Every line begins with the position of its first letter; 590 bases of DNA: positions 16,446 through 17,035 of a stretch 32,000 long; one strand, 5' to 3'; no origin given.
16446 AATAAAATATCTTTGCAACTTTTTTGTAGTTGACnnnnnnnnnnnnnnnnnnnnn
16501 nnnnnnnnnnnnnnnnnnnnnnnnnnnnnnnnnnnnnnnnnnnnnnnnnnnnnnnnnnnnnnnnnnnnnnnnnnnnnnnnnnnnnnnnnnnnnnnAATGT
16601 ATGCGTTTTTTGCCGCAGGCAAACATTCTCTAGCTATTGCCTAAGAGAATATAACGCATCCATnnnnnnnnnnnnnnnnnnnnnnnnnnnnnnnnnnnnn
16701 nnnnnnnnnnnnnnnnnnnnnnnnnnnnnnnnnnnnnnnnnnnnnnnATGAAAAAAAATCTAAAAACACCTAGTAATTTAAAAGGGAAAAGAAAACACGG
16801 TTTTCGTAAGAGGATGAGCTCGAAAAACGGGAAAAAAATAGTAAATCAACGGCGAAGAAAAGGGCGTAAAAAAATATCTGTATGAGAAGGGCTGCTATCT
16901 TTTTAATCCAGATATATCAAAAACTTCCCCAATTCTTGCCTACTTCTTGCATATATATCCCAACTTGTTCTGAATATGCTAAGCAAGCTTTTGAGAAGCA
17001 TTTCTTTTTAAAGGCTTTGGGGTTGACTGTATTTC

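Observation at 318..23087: Three gene-start inserts share one fold with covarying helices: candidate new small non-autonomous element or structured RNA family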

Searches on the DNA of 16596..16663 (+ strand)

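Call 78: build_rna_model(alignment_id=A6, structure=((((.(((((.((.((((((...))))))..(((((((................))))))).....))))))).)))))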
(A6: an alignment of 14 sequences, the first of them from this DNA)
Model R1 built from alignment A6 (14 sequences, 78 columns); structure: as given.
model positions 69; base pairs 23; branch points 1; effective number of sequences 12.21; information 0.815 bits per position. Calibrated on 0.2 Mb of random sequence (short: E-values are rough).
structure used (alignment columns):
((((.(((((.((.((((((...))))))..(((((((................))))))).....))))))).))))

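Call 79: search_with_rna_model(model_id=R1, sources=[window, L083, L085, L087, L088, L101, L104, L131, L133, L136, L137, L139], max_evalue=10)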
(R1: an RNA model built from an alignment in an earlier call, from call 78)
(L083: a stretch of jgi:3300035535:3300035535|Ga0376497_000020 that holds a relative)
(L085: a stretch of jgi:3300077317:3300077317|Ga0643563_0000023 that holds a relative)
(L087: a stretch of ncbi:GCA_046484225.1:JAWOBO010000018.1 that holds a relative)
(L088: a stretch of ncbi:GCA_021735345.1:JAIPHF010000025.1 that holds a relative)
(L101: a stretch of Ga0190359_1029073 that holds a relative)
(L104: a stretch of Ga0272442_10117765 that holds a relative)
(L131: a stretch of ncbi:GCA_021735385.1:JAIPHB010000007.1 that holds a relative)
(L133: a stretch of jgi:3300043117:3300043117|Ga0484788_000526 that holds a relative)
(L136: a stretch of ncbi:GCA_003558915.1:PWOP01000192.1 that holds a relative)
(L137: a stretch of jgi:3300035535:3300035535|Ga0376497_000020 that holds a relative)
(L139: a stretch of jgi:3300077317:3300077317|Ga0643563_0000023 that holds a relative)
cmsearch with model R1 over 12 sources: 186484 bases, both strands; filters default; matches with E-value up to 10: 16.
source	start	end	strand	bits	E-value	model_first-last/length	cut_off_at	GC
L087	5768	5836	+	85.3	1.9e-19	1-69/69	no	0.45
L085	9712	9780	-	77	2.8e-17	1-69/69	no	0.41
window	16596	16663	+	76.5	3.8e-17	1-69/69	no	0.4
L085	15275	15347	+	70.4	1.5e-15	1-69/69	no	0.45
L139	2412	2484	+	70.4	1.5e-15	1-69/69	no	0.45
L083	9718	9786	-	68.2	5.9e-15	1-69/69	no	0.39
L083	9434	9500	-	60.8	5.2e-13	1-69/69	no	0.4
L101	1376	1440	+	59.3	1.3e-12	1-69/69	no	0.48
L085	3349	3411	-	56.2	8.8e-12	1-69/69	no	0.41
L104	1663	1727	-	55.9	1.1e-11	1-69/69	no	0.35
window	22949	23008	+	55.6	1.3e-11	1-69/69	no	0.45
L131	3630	3688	-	53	6.1e-11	1-69/69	no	0.41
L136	10888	10955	+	50.5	2.8e-10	1-69/69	no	0.44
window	401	454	-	45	7.7e-09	1-69/69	no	0.33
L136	5320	5371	-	42.8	2.9e-08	1-69/69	no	0.46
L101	2122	2136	-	11.3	5.9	14-28/69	no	0.67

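Call 80: search_with_rna_model(model_id=R1, sources=[L002, L003, L004, L005, L006, L007, L008, L009, L010, L011, L012, L013, L014, L015, L016, L017, L018, L019, L020, L021, L022, L023, L024, L025, L026, L027, L028, L029, L030, L031, L032, L033, L034, L035, L036, L037, L038, L039, L040, L041, L042, L043, L044, L045, L046, L047, L048, L049, L050, L051, L052, L053, L054, L055, L056, L057, L058, L059, L060, L061, L062, L063, L064, L065, L066, L067, L068, L069, L070, L071, L072, L073, L074, L075, L076, L077, L078, L079, L080, L081], max_evalue=10)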
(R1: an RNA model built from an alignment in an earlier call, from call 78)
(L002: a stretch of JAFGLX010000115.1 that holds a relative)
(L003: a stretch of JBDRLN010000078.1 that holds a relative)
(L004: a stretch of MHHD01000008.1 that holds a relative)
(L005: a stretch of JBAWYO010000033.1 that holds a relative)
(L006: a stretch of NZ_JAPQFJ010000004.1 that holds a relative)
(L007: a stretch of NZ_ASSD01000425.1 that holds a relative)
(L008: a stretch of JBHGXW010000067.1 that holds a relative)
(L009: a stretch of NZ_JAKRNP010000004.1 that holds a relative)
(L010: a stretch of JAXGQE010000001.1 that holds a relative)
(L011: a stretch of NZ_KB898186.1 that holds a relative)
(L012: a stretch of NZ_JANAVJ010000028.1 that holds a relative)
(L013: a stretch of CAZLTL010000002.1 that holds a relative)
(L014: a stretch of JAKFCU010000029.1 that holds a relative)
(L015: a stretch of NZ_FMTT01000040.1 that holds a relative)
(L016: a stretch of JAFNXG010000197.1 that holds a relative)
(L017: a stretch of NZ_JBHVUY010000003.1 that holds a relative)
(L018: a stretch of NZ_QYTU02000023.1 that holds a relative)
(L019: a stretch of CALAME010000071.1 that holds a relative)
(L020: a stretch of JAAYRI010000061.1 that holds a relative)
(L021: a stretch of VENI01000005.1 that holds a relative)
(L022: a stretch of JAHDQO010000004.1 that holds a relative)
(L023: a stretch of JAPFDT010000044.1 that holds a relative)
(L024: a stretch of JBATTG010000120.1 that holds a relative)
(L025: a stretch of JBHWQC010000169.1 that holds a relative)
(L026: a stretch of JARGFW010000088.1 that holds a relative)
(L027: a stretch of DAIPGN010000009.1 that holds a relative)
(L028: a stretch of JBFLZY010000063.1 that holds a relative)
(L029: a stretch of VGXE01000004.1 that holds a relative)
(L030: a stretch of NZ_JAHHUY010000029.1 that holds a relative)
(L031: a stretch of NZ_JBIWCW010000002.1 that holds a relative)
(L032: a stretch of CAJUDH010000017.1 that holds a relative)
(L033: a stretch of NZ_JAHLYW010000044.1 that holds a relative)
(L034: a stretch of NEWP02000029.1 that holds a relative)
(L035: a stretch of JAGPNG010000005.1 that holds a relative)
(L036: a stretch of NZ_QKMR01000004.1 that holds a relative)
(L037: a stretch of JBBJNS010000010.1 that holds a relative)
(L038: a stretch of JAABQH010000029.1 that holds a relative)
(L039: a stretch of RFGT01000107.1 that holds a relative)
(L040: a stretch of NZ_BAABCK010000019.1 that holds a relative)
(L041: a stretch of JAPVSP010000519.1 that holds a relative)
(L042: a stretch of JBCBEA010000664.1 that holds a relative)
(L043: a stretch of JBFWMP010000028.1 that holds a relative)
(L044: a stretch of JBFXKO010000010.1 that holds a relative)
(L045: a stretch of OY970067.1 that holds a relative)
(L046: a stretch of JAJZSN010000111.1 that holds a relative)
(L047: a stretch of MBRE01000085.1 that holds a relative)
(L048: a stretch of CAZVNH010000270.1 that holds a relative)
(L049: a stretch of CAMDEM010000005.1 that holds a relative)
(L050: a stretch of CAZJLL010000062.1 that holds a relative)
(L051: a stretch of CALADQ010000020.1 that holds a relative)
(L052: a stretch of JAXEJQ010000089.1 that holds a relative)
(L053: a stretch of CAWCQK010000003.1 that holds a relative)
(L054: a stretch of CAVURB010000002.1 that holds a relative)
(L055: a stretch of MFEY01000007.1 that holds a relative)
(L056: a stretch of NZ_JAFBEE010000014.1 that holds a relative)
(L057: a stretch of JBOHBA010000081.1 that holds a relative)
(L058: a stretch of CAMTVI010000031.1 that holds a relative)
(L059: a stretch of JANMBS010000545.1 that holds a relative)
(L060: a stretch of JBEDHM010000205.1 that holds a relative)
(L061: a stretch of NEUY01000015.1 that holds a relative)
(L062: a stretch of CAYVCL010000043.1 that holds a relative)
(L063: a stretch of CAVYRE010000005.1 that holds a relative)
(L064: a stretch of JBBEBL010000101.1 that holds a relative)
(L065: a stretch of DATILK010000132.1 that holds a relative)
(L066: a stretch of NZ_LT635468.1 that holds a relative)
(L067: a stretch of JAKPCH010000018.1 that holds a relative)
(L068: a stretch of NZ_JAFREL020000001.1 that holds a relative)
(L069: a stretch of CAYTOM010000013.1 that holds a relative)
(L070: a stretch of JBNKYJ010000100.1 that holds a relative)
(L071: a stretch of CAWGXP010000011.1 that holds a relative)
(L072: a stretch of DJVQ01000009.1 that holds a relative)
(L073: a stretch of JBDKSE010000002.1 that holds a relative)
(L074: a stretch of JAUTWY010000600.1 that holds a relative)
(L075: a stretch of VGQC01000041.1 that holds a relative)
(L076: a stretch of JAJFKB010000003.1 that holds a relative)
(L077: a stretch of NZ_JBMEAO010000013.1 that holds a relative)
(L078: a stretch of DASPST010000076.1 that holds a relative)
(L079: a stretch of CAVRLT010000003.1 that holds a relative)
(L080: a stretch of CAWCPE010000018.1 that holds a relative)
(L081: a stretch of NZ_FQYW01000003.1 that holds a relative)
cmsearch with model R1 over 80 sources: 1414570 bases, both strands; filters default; matches with E-value up to 10: 2.
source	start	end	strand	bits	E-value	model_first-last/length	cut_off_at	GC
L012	10178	10233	+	13.9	9.5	1-69/69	no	0.48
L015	10178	10233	+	13.9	9.5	1-69/69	no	0.48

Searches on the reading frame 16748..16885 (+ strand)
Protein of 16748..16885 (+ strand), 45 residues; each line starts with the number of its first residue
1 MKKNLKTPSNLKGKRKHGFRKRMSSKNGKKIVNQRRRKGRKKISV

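Call 17: find_encoding_contigs(protein=window:16748-16885:+, flank=10000, max_places=10)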
Protein window:16748-16885:+ (45 aa): 2 contigs read that carry it; 1 place shown.
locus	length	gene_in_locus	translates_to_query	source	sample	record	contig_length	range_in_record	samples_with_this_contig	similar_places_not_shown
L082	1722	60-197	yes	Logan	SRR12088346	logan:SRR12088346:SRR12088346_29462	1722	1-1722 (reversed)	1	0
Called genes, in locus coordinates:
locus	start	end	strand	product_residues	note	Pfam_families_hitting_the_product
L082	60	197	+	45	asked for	PF00468:Ribosomal_L34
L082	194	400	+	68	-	PF01809:YidD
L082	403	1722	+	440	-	?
